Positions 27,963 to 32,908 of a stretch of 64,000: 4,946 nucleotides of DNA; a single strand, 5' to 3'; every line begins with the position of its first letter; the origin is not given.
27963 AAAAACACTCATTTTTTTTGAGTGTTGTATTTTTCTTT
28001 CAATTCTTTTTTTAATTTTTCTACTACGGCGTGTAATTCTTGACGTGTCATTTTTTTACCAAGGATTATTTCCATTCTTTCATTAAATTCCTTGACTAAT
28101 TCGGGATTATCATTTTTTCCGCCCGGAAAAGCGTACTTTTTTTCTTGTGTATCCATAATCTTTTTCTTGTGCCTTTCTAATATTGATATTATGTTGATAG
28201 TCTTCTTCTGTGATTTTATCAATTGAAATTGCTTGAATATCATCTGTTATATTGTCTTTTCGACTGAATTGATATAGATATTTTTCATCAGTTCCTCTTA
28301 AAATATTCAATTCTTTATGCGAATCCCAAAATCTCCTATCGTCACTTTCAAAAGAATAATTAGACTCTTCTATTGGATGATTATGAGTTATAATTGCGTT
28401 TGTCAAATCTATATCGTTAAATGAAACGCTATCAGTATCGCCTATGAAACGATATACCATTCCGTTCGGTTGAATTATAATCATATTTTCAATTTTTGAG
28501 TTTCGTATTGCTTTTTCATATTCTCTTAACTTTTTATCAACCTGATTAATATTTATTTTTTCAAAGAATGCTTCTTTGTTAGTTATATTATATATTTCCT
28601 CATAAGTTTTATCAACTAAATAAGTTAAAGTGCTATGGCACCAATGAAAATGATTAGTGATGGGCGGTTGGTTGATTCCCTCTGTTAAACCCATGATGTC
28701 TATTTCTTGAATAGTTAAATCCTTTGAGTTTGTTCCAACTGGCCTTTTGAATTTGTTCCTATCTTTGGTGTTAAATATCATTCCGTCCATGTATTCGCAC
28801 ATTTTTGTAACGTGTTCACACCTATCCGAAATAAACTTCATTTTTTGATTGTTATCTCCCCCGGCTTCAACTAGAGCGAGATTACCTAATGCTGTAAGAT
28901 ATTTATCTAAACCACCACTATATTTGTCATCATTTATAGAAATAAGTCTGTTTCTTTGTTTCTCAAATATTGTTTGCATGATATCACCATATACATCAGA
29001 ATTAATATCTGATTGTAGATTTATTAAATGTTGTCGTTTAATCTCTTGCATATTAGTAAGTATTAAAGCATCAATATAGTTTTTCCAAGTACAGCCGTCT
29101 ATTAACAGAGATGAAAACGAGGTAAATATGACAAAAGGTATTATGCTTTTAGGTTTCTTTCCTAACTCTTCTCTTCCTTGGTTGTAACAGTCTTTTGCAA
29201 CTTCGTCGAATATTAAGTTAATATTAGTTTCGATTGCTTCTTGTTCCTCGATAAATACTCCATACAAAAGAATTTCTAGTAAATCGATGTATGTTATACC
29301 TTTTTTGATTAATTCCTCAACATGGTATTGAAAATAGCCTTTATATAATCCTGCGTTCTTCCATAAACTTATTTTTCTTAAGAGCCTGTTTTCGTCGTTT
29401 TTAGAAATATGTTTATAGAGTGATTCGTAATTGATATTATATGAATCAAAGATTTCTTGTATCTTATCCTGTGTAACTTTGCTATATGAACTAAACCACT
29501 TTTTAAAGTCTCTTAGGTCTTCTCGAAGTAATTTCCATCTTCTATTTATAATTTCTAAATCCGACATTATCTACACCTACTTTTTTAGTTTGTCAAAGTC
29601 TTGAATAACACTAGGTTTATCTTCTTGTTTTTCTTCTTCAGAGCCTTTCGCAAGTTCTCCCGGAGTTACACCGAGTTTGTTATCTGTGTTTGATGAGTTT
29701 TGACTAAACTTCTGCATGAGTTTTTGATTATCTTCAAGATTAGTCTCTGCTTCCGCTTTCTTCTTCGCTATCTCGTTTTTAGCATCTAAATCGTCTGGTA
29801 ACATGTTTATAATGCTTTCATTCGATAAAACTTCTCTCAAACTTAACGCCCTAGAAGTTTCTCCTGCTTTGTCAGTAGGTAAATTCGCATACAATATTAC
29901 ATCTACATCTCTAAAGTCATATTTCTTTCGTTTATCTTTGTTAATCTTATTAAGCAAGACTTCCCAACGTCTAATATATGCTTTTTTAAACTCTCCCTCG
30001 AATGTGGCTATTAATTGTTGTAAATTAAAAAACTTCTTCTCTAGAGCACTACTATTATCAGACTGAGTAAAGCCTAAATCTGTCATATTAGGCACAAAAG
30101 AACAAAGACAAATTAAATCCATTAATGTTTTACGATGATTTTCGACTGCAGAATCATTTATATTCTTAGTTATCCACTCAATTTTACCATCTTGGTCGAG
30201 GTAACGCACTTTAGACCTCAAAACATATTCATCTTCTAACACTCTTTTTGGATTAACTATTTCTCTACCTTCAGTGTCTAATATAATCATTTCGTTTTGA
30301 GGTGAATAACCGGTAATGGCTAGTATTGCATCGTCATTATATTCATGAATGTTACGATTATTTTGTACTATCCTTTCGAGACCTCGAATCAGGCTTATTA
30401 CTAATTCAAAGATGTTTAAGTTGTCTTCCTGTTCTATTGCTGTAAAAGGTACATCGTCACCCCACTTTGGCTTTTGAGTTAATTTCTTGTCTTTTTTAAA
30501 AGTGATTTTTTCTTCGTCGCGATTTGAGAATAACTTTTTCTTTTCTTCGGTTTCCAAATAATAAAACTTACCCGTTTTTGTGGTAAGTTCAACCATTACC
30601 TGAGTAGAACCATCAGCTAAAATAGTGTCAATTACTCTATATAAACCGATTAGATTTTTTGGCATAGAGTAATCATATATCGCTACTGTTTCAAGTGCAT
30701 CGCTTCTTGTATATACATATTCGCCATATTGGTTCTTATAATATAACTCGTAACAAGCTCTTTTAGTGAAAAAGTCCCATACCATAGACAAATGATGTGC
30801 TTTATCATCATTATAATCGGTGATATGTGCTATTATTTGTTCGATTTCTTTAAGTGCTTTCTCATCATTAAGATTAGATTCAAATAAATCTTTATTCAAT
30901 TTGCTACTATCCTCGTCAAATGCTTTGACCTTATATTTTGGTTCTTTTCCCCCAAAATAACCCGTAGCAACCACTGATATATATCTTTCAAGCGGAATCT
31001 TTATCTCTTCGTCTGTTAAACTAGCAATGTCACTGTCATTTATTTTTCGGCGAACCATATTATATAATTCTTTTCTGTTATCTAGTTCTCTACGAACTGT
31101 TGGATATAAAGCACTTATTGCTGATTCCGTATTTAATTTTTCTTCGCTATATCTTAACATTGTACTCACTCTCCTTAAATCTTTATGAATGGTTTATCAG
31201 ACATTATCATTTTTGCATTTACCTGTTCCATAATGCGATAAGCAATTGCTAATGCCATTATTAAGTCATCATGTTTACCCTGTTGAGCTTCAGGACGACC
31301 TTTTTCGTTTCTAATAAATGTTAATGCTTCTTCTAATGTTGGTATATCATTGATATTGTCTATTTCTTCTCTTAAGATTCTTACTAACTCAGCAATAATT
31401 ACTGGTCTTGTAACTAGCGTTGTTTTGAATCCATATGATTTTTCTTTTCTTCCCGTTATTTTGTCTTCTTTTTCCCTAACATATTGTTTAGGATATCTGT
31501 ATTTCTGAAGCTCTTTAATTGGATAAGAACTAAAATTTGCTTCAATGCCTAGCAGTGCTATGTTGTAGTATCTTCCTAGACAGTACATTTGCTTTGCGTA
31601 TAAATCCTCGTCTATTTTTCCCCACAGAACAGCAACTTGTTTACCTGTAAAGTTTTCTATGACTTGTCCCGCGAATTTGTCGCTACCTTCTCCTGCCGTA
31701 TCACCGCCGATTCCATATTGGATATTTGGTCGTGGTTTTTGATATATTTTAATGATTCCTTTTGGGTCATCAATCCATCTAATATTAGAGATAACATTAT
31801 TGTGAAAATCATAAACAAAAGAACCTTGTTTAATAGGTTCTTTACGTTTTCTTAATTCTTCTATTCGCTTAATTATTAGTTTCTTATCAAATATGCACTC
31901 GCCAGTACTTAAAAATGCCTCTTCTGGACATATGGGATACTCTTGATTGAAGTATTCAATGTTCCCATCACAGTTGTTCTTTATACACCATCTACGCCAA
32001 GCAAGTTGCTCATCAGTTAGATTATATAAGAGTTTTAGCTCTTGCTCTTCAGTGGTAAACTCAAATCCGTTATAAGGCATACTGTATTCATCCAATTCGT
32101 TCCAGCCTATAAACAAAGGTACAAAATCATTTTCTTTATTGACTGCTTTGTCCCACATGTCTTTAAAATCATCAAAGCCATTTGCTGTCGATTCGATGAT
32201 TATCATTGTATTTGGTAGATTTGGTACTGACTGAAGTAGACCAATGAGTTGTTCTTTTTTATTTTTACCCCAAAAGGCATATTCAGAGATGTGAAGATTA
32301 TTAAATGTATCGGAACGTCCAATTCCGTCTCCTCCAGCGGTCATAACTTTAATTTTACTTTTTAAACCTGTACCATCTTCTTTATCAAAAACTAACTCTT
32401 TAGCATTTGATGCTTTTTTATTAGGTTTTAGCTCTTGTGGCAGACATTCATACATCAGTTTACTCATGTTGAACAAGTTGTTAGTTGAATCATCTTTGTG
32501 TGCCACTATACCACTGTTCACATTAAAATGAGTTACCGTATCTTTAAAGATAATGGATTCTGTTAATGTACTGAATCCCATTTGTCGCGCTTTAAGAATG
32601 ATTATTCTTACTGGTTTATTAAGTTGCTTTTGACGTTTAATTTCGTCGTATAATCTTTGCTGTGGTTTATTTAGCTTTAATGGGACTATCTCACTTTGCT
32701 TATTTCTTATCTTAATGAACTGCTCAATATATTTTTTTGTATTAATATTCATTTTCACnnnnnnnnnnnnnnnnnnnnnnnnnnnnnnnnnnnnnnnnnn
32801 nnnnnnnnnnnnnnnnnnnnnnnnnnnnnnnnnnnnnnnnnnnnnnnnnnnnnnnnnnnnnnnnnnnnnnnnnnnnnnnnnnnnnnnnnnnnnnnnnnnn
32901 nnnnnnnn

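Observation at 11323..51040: About 39.7-kb siphovirus-type prophage integrated into the 3' end of tRNA-Ala(UGC), bounded by an exact 24-bp att core repeat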

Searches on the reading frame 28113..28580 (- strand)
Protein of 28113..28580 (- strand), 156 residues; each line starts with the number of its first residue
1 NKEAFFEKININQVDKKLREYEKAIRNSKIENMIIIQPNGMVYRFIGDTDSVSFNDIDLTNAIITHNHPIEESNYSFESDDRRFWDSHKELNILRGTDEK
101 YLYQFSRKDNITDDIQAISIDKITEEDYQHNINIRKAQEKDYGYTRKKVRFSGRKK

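Call 83: search_protein_families(library=pfam, proteins=[window:28113-28580:-], max_evalue=1)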
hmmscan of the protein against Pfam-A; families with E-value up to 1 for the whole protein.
window:28113-28580:- (156 aa): 0 families

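Call 87: predict_structure(alignment_id=A5)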
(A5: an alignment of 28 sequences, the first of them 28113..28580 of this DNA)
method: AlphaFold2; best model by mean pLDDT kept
length: 156 residues; sequences in the alignment: 28
mean_pLDDT: 91.1   pTM: 0.86
mean pLDDT of the five models: 91.1, 90.6, 89.5, 89.4, 89.3
residues with pLDDT >= 90: 117; 70-90: 30; 50-70: 3; < 50: 6
segments of 3 or more residues with pLDDT < 50: 153-156
pLDDT, mean of each block of 10 residues (from residue 1): 79 97 95 97 95 94 96 92 97 97 94 83 85 96 94 49
secondary structure, 60 per line:
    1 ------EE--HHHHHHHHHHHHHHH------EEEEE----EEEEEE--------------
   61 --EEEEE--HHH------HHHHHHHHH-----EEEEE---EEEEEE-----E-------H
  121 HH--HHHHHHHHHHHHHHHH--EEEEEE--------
elements in order: H11-25 E32-36 E41-46 E63-67 H79-87 E93-97 E101-106 H125-140 E143-148

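Call 89: fold_search(model_id=the predicted structure, library=pdb)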
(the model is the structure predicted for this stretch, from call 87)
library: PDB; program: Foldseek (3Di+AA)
matches with E <= 10: 317; with E <= 0.001: 0
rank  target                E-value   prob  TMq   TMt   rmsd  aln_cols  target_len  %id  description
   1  5kkg_B                1.5e-01  0.38  0.23  0.09  13.6       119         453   14  Crystal structure of E72A mutant of ancestral protein ancMT of ADP-dependent sugar kinases family (released 2017-07-26)
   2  5k27_B                2.0e-01  0.35  0.25  0.10  12.5       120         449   13  Crystal structure of ancestral protein ancMT of ADP-dependent sugar kinases family. (released 2017-05-24)
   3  9lcx_A                3.3e-01  0.28  0.28  0.07   5.3        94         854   11  Inactive TOD6 with AC DNA substrate (released 2025-11-19)
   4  3drw_A                3.7e-01  0.28  0.23  0.08  13.3       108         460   12  Crystal Structure of a Phosphofructokinase from Pyrococcus horikoshii OT3 with AMP (released 2008-12-23)
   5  1u2x_A                4.7e-01  0.23  0.24  0.10  11.8       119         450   11  Crystal Structure of a Hypothetical ADP-dependent Phosphofructokinase from Pyrococcus horikoshii OT3 (released 2004-09-14)
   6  9lcy_A                5.0e-01  0.14  0.23  0.06   5.5       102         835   10  Inactivate TOD6 with TC DNA substrate (released 2025-11-19)
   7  5xbw_B                5.0e-01  0.03  0.14  0.11  12.6       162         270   16  The structure of BrlR (released 2018-05-02)
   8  8tmb_B                5.3e-01  0.06  0.20  0.11  10.8       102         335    9  Cryo-EM structure of CorA in complex with conformation-specific synthetic antibody C12 and 20 mM MgCl2, State MG20-1 (released 2025-02-12)
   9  3drw_B                6.0e-01  0.23  0.25  0.10  13.2       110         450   12  Crystal Structure of a Phosphofructokinase from Pyrococcus horikoshii OT3 with AMP (released 2008-12-23)
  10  9lcz_A                6.0e-01  0.12  0.23  0.06   5.7       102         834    9  Inactivate TOD6 with GC DNA substrate (released 2025-11-19)
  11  5kkg_A                6.4e-01  0.18  0.23  0.09  12.1       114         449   14  Crystal structure of E72A mutant of ancestral protein ancMT of ADP-dependent sugar kinases family (released 2017-07-26)
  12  7t3b_D                6.8e-01  0.04  0.16  0.10  15.8       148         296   11  GATOR1-RAG-RAGULATOR - GAP Complex (released 2022-04-06)
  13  5o0j                  7.7e-01  0.15  0.21  0.08  11.3       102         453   13  ADP-dependent glucokinase from Pyrococcus horikoshii (released 2018-05-30)
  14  4mxt                  7.7e-01  0.02  0.14  0.13  15.5       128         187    9  Crystal structure of an Outer-membrane lipoprotein carrier protein (BACUNI_04723) from Bacteroides uniformis ATCC 8492 a (released 2013-10-16)
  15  5od2_B                8.2e-01  0.18  0.23  0.08  13.2       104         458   12  Crystal structure of ADP-dependent glucokinase from Methanocaldococcus jannaschii (released 2018-01-31)
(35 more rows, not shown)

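Call 96: search_protein_representatives(protein=window:28113-28580:-)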
Query: 156 residues. Proteins with E-value up to 0.001 (for the whole library): 375; up to 1e-10: 161; up to 1e-30: 1. The best 150 are listed.
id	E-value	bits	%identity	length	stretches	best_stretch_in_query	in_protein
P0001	1.9e-95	332.9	100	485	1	1-156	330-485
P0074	9.1e-28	113.3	50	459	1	10-148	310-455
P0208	2.8e-27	111.7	43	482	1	1-146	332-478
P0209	1.0e-22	97.0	43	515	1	7-149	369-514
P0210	3.3e-22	95.3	47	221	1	16-149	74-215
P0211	9.4e-22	93.8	39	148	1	14-147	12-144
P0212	4.6e-21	91.6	43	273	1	16-148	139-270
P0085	1.0e-20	90.4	40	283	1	2-146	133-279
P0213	1.9e-20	89.6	43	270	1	7-148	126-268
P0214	6.8e-20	87.8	38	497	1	12-148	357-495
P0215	8.3e-20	87.5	41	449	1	12-148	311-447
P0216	2.2e-19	86.1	45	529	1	12-148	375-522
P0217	3.2e-19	85.6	41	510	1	10-148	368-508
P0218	4.2e-19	85.2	40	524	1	12-148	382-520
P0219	6.2e-19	84.7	38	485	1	4-146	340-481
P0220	1.8e-18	83.2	44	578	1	12-148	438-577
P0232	2.3e-16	76.3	39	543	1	10-148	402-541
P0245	2.0e-15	73.3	38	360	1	13-153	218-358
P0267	4.1e-14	69.0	38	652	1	14-148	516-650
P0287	3.0e-13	66.2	40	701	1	13-146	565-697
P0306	7.8e-13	64.9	37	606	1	12-146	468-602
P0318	1.9e-12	63.6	34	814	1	13-133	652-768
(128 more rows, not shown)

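Call 97: search_protein_families(library=pfam, proteins=[P0318, P0287, P0267, P0306, P0220, P0245, P0212, P0210, P0209, P0232], max_evalue=0.001)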
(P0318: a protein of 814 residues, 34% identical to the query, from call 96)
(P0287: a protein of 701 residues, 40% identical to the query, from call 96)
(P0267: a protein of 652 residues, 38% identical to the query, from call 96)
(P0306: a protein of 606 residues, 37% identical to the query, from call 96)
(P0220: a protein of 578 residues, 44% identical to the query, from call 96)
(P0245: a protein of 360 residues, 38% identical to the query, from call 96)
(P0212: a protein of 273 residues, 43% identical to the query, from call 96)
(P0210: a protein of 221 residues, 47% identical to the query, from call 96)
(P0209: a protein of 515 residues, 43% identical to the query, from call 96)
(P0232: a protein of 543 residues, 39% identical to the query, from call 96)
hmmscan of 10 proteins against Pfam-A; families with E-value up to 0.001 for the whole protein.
P0318 (814 aa): 2 families
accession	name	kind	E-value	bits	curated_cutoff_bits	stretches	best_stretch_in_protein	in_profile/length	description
PF06381.16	Phage_portal_3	-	1e-71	242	33.8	1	63-421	2-354/357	Phage portal protein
PF00293.34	NUDIX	-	1.8e-16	60.8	21.1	1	483-591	3-124/134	NUDIX domain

P0287 (701 aa): 1 family
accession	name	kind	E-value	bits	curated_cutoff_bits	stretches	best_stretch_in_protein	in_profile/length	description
PF04233.19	Phage_Mu_F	-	4.8e-19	69.6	29.6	1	158-278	2-112/112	Phage Mu protein F like protein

P0267 (652 aa): 1 family
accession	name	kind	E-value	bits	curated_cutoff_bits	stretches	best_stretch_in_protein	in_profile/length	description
PF06381.16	Phage_portal_3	-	5.2e-118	394.3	33.8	1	55-407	3-355/357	Phage portal protein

P0306 (606 aa): 2 families
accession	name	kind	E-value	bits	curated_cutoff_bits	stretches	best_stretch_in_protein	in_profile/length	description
PF06152.16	Phage_min_cap2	-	5.7e-59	200.3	26.3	1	2-409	1-359/366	Phage minor capsid protein 2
PF01813.22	ATP-synt_D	-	0.00094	19.5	25.7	0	63-147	37-128/196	ATP synthase subunit D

P0220 (578 aa): 1 family
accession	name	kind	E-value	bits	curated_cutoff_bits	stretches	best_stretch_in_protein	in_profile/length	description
PF04233.19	Phage_Mu_F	-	8.7e-24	84.9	29.6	1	196-302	2-111/112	Phage Mu protein F like protein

P0245 (360 aa): 1 family
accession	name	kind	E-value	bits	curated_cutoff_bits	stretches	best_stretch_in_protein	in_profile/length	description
PF06152.16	Phage_min_cap2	-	1.5e-32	113.4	26.3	1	2-155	229-366/366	Phage minor capsid protein 2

P0212 (273 aa): 1 family
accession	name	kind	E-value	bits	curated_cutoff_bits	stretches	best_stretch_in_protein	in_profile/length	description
PF06152.16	Phage_min_cap2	-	7.9e-16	58.4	26.3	1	14-83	276-359/366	Phage minor capsid protein 2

P0210 (221 aa): 0 families

P0209 (515 aa): 1 family
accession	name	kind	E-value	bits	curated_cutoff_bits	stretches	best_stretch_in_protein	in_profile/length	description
PF06152.16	Phage_min_cap2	-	2.3e-43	149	26.3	1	8-346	15-365/366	Phage minor capsid protein 2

P0232 (543 aa): 1 family
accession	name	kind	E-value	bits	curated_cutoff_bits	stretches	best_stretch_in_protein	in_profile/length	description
PF06152.16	Phage_min_cap2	-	2.1e-113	379.4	26.3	1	2-355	1-366/366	Phage minor capsid protein 2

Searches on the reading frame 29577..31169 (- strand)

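Call 12: search_protein_families(library=phrogs, proteins=[window:29577-31169:-])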
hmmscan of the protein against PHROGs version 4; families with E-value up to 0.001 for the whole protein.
window:29577-31169:- (530 aa): 3 families
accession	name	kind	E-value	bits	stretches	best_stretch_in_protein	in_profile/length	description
phrog_64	-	head and packaging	4.2e-57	194.8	1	25-513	89-530/547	portal protein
phrog_9064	-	head and packaging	2.8e-15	57.6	1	280-487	30-219/228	portal protein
phrog_8418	-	head and packaging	1.5e-10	42.3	1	377-495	2-122/136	portal protein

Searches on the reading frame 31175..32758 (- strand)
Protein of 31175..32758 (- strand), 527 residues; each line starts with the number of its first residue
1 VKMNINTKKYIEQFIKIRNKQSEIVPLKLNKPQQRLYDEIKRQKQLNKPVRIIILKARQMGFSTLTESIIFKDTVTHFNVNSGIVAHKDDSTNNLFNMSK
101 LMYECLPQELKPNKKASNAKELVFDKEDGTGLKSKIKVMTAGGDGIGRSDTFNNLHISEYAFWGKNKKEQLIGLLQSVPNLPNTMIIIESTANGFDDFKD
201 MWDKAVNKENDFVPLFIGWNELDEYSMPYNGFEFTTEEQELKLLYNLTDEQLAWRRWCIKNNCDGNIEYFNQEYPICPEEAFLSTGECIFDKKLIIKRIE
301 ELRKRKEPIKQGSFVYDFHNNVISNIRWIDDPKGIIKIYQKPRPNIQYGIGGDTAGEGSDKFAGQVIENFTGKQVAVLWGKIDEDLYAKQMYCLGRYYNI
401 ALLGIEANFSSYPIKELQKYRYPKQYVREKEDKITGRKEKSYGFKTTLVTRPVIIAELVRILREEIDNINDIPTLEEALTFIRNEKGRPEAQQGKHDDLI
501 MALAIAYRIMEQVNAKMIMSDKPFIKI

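Call 12: search_protein_families(library=phrogs, proteins=[window:31175-32758:-])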
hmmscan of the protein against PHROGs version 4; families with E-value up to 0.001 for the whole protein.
window:31175-32758:- (527 aa): 7 families
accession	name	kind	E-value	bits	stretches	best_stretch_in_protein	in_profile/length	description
phrog_2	-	head and packaging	1.6e-25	91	1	19-512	257-596/807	terminase large subunit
phrog_38407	-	unknown function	2.3e-21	77.2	1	337-511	171-349/370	-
phrog_24361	-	head and packaging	3.4e-18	67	1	375-518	1-146/162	terminase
phrog_26724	-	unknown function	1.5e-14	55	1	9-194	15-185/192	-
phrog_6681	-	head and packaging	1.6e-08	34.3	2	259-345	425-512/758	terminase large subunit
phrog_38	-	head and packaging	2.1e-05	24.4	1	326-517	533-710/760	terminase large subunit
phrog_5989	-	head and packaging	2.4e-05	24.6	1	11-127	125-234/347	terminase large subunit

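Call 29: find_related_loci(query=window:31175-32758:-, collection=viral_contigs, flank=10000)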
Query window:31175-32758:- (527 aa) in viral_contigs; peptide patterns used: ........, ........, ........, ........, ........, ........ (x = any residue, [..] = any of these).
38 stretches matched a pattern; 35 encode a relative of the query (tblastn E <= 1e-3); 35 distinct loci.
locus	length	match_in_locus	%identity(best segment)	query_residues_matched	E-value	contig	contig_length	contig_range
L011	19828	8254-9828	83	3-527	0e+0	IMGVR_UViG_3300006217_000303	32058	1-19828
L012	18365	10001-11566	61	1-514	0e+0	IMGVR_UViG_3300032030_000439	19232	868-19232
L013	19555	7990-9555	61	1-514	0e+0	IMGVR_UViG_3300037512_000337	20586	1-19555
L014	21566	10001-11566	61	1-514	0e+0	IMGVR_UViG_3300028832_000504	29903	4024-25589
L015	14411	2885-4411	64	7-516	0e+0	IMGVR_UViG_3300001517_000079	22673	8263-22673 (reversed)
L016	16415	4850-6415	61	1-514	0e+0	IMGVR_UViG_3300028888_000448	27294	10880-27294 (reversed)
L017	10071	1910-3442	58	1-512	0e+0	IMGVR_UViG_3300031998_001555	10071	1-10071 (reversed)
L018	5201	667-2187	58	1-512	0e+0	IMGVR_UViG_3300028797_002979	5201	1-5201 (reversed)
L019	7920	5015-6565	59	1-514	0e+0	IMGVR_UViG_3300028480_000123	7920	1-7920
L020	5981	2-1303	62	87-524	0e+0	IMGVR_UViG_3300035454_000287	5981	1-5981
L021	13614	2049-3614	41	6-512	1e-114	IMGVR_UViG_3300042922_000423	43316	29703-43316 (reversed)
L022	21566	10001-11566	41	6-512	6e-114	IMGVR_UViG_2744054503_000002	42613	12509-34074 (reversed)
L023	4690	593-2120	48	9-512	1e-99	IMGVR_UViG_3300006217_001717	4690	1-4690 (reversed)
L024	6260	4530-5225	60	286-512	5e-84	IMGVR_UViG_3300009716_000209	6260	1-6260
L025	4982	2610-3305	60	286-512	5e-84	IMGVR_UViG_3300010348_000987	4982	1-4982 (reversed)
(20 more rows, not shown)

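Call 78: search_dna_similar(query=window:31175-32758:-, collection=phages, mode=protein, max_rows=12)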
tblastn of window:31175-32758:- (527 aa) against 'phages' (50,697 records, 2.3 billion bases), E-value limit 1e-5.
Records with a match: 2222; places in all: 2223; records where one place covers at least 80% of the query: 682.
Best place of each record, by identity: <60% 2222.
By first word of the organism name: Escherichia 666; Klebsiella 276; Synechococcus 239; Vibrio 196; Shigella 87; Stx2a-converting 83; Acinetobacter 67; Enterobacter 59; Enterobacteria 53; Campylobacter 53; and 64 more.
By host as written in the record: - 492; Escherichia coli 259; Klebsiella pneumoniae 85; Synechococcus 76; Escherichia coli O157:H7 28; Escherichia coli B 28; Escherichia coli str. K-12 substr. MG1655 23; Shigella sp. 21; and 524 more.
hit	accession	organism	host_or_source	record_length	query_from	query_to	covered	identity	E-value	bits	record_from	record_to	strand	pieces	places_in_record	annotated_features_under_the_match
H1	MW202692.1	Caudoviricetes sp.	Manatee Spring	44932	10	509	95%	33.8%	3e-67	241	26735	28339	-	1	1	terminase large subunit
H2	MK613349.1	Roseobacter phage CRP-7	Rhodobacteraceae bacterium FZCC0042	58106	1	507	96%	32.6%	2e-67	241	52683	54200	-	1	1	terminase large subunit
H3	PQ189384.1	Vibrio phage 1F273_PE002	Vibrio cyclitrophicus 1F273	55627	1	513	97%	29.6%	2e-35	147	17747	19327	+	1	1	hypothetical protein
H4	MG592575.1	Vibrio phage 1.205.O._10N.222.51.A7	Vibrio tasmaniensis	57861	17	523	96%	28.3%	1e-37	154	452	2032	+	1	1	terminase large subunit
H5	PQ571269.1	Bacteroides phage BKO1-TP3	Bacteroides koreensis HM3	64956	9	509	95%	28.5%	4e-39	158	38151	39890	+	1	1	tail spike protein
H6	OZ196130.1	Vibrio phage D96a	Seawater and oysters mix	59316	17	523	96%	28.1%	1e-37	154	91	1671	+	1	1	hypothetical protein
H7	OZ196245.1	Vibrio phage D80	Seawater and oysters mix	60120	17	523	96%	28.1%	1e-37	154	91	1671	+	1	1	hypothetical protein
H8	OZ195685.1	Vibrio phage D60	Seawater and oysters mix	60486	17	523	96%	28.1%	1e-37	154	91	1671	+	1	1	hypothetical protein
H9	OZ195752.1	Vibrio phage D53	Seawater and oysters mix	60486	17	523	96%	28.1%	1e-37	154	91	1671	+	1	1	hypothetical protein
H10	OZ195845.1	Vibrio phage D288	Seawater and oysters mix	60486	17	523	96%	28.1%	1e-37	154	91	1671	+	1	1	hypothetical protein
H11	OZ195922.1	Vibrio phage D460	Seawater and oysters mix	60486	17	523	96%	28.1%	1e-37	154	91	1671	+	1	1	hypothetical protein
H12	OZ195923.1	Vibrio phage D459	Seawater and oysters mix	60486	17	523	96%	28.1%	1e-37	154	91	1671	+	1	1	hypothetical protein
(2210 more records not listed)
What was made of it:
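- Closest known: Deposited. Different: The best TerL match is 34% identical (call 78).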
